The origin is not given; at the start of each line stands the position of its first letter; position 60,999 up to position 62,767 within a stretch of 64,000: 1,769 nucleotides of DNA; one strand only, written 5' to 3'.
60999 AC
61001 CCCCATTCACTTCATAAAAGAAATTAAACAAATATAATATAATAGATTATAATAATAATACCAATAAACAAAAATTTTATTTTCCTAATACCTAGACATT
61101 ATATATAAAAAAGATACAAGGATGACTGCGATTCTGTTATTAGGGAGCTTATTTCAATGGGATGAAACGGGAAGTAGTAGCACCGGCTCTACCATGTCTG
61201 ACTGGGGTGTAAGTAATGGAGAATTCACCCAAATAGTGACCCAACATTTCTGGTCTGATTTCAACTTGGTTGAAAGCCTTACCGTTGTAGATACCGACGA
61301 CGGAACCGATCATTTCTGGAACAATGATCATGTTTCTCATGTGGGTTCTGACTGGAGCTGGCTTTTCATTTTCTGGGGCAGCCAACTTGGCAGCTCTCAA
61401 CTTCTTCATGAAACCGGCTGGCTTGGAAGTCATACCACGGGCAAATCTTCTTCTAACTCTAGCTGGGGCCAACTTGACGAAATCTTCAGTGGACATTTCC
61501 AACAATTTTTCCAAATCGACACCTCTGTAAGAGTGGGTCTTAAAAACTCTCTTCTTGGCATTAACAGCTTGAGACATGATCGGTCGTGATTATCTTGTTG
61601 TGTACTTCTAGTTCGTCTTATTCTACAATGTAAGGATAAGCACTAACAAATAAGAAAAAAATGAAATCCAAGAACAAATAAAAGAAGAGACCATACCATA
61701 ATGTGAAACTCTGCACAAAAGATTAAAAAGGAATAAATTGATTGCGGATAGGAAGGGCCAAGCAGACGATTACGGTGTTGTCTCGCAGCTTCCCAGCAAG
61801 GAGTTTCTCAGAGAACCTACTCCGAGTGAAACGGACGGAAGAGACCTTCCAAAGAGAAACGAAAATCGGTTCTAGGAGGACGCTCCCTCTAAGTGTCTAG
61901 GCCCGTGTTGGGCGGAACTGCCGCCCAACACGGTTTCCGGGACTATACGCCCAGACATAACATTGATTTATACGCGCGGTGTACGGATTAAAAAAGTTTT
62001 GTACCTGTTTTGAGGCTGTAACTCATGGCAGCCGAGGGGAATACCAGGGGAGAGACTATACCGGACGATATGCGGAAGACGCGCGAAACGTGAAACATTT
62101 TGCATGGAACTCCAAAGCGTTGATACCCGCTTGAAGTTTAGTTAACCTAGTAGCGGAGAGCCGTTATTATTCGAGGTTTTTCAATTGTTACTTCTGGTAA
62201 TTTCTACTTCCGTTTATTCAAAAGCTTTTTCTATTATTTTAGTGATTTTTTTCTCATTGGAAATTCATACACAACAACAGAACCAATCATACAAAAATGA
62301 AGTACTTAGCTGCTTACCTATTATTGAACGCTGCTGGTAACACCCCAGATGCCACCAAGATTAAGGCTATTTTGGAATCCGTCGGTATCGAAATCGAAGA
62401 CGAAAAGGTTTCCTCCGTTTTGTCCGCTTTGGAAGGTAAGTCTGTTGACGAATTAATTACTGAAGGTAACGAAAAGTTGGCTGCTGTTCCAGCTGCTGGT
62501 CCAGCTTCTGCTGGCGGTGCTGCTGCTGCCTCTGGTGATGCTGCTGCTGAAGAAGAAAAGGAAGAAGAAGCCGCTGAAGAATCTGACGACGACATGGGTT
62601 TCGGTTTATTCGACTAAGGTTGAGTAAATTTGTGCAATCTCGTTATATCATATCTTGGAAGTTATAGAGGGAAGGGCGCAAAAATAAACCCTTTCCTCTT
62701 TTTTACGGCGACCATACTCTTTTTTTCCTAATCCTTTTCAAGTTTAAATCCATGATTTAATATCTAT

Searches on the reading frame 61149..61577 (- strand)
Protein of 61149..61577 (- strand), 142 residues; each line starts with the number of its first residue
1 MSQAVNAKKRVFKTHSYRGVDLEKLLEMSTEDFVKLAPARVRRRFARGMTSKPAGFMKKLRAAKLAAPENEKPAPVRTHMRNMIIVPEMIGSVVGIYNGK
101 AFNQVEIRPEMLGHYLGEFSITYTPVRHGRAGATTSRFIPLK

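Call 6: find_encoding_contigs(protein=window:61149-61577:-, flank=4000, max_places=10)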
Protein window:61149-61577:- (142 aa): 24 contigs read that carry it; 10 places shown.
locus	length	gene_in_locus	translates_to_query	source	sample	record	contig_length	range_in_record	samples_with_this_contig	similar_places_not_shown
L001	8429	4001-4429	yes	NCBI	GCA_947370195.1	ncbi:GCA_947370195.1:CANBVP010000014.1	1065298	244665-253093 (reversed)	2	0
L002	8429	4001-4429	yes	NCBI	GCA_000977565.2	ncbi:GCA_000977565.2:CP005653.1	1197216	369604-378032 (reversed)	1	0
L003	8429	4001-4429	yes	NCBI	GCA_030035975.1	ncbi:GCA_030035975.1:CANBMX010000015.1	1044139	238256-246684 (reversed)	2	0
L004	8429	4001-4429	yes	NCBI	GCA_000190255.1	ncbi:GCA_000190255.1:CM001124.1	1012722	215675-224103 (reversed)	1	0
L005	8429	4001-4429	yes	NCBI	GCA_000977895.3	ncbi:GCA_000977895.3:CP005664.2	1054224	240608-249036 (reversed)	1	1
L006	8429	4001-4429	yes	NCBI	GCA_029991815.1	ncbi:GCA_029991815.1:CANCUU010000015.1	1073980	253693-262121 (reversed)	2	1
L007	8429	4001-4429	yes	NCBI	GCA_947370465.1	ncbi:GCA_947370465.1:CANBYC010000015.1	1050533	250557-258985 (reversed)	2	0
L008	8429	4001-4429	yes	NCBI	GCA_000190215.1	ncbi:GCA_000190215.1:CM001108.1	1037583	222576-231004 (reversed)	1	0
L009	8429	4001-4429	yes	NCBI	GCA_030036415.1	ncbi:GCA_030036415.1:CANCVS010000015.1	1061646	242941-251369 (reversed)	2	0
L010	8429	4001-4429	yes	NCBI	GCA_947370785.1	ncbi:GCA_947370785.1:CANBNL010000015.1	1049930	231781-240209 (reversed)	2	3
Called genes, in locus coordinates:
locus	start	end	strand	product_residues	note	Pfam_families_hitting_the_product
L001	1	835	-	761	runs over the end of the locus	-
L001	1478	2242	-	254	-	PF10584:Proteasome_A_N, PF00227:Proteasome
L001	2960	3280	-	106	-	PF00428:Ribosomal_60s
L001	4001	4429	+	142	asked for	PF00203:Ribosomal_S19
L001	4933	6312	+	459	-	PF00076:RRM_1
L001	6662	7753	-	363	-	PF03372:Exo_endo_phos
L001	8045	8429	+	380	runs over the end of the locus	PF00730:HhH-GPD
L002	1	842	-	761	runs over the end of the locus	-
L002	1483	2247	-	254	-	PF10584:Proteasome_A_N, PF00227:Proteasome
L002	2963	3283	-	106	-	PF00428:Ribosomal_60s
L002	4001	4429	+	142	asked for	PF00203:Ribosomal_S19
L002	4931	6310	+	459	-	PF00076:RRM_1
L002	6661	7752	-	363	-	PF03372:Exo_endo_phos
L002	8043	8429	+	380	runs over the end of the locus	PF00730:HhH-GPD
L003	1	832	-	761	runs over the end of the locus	-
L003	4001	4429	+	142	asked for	PF00203:Ribosomal_S19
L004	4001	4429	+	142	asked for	PF00203:Ribosomal_S19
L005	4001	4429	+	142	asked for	PF00203:Ribosomal_S19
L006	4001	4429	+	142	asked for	PF00203:Ribosomal_S19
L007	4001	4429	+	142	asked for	PF00203:Ribosomal_S19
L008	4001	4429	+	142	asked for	PF00203:Ribosomal_S19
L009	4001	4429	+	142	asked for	PF00203:Ribosomal_S19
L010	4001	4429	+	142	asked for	PF00203:Ribosomal_S19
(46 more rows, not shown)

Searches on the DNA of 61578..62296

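Call 40: search_rna_families(source=window, start=61578, end=62296, threshold=evalue, max_evalue=1)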
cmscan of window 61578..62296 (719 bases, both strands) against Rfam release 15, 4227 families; matches with E-value up to 1: 1.
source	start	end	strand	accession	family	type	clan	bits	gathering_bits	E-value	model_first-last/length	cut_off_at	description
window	61902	61934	+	RF00963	mir-642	Gene; miRNA;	-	25.1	90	0.061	1-83/83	no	mir-642 microRNA precursor family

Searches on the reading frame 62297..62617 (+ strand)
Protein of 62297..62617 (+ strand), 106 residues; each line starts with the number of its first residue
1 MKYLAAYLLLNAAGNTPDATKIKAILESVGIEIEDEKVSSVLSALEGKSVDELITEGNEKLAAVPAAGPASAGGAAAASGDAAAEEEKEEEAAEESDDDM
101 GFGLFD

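Call 7: find_encoding_contigs(protein=window:62297-62617:+, flank=4000, max_places=10)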
Protein window:62297-62617:+ (106 aa): 25 contigs read that carry it; 10 places shown.
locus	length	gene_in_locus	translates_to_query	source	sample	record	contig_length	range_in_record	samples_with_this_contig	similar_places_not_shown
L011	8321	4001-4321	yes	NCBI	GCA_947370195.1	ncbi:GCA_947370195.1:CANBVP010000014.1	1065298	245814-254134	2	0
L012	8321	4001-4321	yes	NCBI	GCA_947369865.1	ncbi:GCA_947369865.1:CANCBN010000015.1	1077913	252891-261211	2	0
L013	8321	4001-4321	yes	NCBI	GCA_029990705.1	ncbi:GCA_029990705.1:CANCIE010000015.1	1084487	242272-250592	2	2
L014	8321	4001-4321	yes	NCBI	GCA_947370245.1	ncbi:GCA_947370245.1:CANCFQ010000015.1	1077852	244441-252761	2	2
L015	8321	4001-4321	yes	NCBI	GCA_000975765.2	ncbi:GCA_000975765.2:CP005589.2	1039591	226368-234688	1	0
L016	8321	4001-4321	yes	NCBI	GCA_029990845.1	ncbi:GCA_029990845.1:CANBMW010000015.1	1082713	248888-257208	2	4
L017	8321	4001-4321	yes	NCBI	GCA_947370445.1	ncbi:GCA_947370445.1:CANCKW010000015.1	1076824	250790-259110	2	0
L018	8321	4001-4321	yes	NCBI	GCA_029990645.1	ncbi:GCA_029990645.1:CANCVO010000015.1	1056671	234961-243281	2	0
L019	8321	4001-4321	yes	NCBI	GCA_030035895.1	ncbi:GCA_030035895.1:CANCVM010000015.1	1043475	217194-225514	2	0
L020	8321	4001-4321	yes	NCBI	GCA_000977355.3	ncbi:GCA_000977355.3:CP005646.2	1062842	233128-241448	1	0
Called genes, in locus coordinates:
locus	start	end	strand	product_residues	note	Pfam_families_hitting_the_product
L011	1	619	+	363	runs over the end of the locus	PF03372:Exo_endo_phos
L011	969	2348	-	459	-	PF00076:RRM_1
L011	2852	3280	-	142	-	PF00203:Ribosomal_S19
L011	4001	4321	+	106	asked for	PF00428:Ribosomal_60s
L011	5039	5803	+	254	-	PF10584:Proteasome_A_N, PF00227:Proteasome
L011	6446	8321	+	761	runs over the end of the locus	-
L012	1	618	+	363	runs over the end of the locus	PF03372:Exo_endo_phos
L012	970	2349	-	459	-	PF00076:RRM_1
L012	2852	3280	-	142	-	PF00203:Ribosomal_S19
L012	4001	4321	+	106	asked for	PF00428:Ribosomal_60s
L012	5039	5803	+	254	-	PF10584:Proteasome_A_N, PF00227:Proteasome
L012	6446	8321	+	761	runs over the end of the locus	-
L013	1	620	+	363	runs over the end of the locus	PF03372:Exo_endo_phos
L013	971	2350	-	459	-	PF00076:RRM_1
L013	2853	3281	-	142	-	PF00203:Ribosomal_S19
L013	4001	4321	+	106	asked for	PF00428:Ribosomal_60s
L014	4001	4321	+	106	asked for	PF00428:Ribosomal_60s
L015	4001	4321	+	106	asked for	PF00428:Ribosomal_60s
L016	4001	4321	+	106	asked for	PF00428:Ribosomal_60s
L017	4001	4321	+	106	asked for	PF00428:Ribosomal_60s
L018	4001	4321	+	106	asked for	PF00428:Ribosomal_60s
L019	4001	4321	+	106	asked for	PF00428:Ribosomal_60s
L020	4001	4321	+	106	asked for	PF00428:Ribosomal_60s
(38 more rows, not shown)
